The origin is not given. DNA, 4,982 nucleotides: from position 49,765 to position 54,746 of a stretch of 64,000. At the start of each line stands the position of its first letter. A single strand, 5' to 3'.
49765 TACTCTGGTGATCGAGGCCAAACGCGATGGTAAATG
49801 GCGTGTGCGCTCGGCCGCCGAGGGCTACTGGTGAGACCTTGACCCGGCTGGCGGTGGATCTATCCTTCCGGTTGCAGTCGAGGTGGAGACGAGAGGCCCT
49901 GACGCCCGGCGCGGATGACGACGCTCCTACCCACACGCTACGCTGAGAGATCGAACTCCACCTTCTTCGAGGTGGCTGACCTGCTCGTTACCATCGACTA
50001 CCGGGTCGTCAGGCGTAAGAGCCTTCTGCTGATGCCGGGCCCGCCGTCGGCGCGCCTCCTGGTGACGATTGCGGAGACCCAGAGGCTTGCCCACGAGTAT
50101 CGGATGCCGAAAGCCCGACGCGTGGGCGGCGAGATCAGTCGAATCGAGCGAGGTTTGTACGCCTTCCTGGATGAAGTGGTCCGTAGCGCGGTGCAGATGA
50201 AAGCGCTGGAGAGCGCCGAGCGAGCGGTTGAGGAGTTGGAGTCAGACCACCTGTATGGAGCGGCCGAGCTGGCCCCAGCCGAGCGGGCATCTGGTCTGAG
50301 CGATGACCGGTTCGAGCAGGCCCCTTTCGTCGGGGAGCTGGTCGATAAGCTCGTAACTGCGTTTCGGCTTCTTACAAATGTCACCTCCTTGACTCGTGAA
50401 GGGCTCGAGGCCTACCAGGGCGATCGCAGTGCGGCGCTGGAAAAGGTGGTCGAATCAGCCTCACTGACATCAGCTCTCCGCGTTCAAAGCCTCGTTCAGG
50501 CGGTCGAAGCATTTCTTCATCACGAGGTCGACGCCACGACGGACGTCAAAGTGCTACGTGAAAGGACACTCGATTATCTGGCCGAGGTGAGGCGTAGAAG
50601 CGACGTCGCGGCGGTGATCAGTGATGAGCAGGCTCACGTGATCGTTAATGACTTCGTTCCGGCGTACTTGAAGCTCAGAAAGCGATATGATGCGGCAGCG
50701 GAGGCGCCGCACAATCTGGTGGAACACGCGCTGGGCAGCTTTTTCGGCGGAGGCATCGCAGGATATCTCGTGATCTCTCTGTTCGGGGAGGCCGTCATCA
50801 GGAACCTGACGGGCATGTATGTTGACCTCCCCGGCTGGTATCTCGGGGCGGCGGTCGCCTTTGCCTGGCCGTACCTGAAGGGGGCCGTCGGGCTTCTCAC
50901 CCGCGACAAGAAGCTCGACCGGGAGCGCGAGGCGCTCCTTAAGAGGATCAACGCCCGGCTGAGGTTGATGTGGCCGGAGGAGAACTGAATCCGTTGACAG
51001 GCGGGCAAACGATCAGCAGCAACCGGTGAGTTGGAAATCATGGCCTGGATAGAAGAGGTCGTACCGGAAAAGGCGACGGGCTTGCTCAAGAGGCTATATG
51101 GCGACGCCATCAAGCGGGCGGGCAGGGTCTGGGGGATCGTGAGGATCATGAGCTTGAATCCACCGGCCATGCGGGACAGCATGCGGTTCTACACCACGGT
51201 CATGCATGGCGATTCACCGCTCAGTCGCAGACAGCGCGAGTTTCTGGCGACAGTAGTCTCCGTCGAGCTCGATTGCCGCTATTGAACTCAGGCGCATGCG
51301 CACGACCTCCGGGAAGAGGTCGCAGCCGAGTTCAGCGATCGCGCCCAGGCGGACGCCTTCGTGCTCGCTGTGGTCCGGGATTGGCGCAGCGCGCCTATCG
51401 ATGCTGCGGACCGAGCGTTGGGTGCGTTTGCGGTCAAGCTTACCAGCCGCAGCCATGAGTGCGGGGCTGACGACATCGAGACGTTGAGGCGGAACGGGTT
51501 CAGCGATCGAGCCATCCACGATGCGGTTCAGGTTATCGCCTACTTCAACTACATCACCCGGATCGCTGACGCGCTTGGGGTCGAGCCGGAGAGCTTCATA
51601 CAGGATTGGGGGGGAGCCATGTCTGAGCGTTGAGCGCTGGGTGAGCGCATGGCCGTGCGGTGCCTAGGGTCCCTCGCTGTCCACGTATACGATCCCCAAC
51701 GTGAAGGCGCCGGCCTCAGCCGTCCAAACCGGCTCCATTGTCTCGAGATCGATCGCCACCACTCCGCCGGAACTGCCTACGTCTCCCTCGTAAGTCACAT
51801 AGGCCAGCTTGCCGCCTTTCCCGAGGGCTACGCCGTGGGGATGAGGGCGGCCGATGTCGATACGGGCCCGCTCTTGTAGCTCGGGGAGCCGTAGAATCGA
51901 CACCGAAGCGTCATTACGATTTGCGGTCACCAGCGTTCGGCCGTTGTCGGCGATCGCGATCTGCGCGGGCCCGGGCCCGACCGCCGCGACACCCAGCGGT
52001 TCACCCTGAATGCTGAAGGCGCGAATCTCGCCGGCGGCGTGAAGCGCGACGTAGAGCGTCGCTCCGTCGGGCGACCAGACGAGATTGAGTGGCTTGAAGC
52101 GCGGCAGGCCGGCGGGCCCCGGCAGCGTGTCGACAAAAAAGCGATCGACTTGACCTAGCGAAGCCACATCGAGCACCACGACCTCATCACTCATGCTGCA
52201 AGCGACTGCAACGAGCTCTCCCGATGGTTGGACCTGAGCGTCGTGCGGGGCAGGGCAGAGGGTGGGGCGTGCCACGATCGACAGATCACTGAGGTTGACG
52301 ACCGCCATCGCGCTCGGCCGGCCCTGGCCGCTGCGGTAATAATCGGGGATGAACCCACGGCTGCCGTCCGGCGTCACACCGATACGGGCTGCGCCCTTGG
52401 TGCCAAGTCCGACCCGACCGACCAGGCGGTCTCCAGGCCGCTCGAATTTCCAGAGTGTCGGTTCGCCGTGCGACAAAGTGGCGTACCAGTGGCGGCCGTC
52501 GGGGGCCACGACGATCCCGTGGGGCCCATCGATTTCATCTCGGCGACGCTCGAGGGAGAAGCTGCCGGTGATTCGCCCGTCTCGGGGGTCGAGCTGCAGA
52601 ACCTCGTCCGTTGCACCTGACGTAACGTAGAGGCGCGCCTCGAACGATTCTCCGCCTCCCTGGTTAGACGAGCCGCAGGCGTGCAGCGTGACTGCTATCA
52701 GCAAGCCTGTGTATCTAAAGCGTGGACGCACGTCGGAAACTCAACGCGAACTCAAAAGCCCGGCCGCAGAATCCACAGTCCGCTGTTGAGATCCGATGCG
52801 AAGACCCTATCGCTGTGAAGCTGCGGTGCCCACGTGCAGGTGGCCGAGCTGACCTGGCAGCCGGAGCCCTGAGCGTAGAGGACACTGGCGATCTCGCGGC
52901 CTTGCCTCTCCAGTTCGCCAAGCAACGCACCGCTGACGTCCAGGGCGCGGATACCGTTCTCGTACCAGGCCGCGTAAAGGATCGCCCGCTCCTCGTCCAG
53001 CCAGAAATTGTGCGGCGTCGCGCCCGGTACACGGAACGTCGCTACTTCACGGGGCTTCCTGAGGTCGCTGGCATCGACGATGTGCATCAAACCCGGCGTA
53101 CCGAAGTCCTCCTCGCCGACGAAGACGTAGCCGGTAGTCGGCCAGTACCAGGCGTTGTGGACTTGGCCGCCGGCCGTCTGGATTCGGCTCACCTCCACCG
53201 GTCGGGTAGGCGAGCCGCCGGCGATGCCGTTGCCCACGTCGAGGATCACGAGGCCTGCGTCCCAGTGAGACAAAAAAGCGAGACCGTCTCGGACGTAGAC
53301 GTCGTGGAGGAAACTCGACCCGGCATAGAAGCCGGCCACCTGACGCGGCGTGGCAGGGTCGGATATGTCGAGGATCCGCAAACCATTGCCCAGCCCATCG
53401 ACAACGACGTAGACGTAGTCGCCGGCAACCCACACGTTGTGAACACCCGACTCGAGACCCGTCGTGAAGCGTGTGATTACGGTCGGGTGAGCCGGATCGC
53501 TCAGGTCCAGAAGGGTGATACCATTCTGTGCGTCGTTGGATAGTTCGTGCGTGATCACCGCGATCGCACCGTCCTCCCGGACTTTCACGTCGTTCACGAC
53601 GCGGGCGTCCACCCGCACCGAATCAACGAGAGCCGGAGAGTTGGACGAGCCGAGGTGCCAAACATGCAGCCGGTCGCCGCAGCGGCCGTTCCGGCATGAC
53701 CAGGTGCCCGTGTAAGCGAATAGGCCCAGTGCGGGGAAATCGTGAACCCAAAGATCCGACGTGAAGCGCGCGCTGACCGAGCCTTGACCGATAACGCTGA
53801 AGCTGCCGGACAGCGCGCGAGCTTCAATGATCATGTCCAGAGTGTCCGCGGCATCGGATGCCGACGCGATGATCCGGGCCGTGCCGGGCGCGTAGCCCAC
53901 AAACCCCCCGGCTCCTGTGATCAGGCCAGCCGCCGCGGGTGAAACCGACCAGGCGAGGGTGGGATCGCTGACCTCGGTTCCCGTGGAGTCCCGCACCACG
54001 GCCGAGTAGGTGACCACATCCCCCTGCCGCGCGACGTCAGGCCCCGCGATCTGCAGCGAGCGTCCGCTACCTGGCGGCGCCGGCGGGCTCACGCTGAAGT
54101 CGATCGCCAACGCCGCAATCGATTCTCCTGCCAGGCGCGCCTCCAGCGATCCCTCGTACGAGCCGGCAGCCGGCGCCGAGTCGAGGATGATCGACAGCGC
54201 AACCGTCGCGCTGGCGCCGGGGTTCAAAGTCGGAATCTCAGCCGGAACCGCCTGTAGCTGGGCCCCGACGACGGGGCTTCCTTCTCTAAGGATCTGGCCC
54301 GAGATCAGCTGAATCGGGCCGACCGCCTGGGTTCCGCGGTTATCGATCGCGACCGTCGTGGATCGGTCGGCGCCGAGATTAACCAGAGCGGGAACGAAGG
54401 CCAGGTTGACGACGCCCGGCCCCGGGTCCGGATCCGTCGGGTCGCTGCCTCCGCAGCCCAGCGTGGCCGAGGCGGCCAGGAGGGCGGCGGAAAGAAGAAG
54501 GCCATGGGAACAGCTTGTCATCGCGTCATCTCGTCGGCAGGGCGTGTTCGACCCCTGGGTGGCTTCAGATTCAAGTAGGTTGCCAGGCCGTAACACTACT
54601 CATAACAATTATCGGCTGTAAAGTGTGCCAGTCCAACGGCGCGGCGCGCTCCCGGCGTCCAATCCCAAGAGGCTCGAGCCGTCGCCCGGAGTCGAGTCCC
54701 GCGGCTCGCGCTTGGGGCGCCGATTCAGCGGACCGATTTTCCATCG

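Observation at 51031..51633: AhpD/CMD-family gene with TGA exactly at the second Cys of the CxxC motif: candidate selenoprotein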

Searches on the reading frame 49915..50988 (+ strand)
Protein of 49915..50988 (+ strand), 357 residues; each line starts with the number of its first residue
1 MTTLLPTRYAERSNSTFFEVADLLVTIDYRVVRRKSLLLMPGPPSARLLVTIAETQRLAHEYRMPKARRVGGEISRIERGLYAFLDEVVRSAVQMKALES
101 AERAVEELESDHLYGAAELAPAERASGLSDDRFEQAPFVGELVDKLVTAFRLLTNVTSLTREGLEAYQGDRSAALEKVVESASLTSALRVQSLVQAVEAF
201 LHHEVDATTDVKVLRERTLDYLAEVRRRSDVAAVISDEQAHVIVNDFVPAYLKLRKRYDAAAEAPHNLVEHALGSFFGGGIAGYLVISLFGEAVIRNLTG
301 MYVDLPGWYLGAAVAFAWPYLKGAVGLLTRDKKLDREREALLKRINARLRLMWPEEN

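Call 13: find_encoding_contigs(protein=window:49915-50988:+, flank=10000, max_places=4)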
Protein window:49915-50988:+ (357 aa): no gene with exactly this product is on record in the collection.

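Call 25: search_protein_families(library=ncbifam, proteins=[window:49915-50988:+], max_evalue=0.00001)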
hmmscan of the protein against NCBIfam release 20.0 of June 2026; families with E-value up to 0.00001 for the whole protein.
window:49915-50988:+ (357 aa): 0 families

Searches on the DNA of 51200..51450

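Call 51: search_rna_families(source=window, start=51200, end=51450, threshold=evalue, max_evalue=10)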
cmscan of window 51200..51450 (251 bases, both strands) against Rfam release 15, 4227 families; matches with E-value up to 10: 2.
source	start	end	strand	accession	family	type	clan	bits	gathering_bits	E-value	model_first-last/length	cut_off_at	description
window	51267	51369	+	RF03062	xerDC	Cis-reg;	-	16.7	72.5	1.3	1-126/126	no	xerDC RNA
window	51208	51268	+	RF01129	sR44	Gene; snRNA; snoRNA; CD-box;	-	10.4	45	3.2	1-55/55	no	Small nucleolar RNA sR44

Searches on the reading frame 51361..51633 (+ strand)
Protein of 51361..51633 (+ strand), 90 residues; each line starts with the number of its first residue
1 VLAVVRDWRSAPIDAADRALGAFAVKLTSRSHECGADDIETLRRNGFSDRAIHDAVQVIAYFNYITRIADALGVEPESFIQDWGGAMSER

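Call 27: find_encoding_contigs(protein=window:51361-51633:+, flank=10000, max_places=3)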
Protein window:51361-51633:+ (90 aa): 1 contig read that carries it; 1 place shown.
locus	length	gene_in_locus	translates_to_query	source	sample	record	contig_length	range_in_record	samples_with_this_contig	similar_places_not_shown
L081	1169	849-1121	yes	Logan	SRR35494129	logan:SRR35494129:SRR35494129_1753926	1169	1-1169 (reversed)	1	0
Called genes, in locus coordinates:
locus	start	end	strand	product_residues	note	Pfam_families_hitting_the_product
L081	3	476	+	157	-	?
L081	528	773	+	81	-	-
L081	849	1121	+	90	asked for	-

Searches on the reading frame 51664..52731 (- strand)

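Call 25: search_protein_families(library=ncbifam, proteins=[window:51664-52731:-], max_evalue=0.00001)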
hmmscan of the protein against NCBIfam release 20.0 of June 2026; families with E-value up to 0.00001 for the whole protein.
window:51664-52731:- (355 aa): 3 families
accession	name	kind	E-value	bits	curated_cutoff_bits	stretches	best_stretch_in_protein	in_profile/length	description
TIGR03866.1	PQQ_ABC_repeats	subfamily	1.5e-11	43.9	287.3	1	213-315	42-144/310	PQQ-dependent catabolism-associated beta-propeller protein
NF052340.1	hydrazine_beta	equivalog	1.7e-10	40.5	560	1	214-335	35-154/372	hydrazine synthase subunit beta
NF052460.1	L-NosZ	equivalog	2.3e-10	39.6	700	0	69-206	88-218/480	clade III lactonase-type nitrous-oxide reductase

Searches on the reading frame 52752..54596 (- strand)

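Call 25: search_protein_families(library=ncbifam, proteins=[window:52752-54596:-], max_evalue=0.00001)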
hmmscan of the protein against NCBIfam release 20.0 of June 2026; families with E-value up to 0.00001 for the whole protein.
window:52752-54596:- (614 aa): 1 family
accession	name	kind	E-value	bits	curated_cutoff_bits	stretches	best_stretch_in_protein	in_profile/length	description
TIGR04312.1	choice_anch_B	subfamily_domain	4.9e-20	72.1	100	2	464-611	216-363/364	choice-of-anchor B family protein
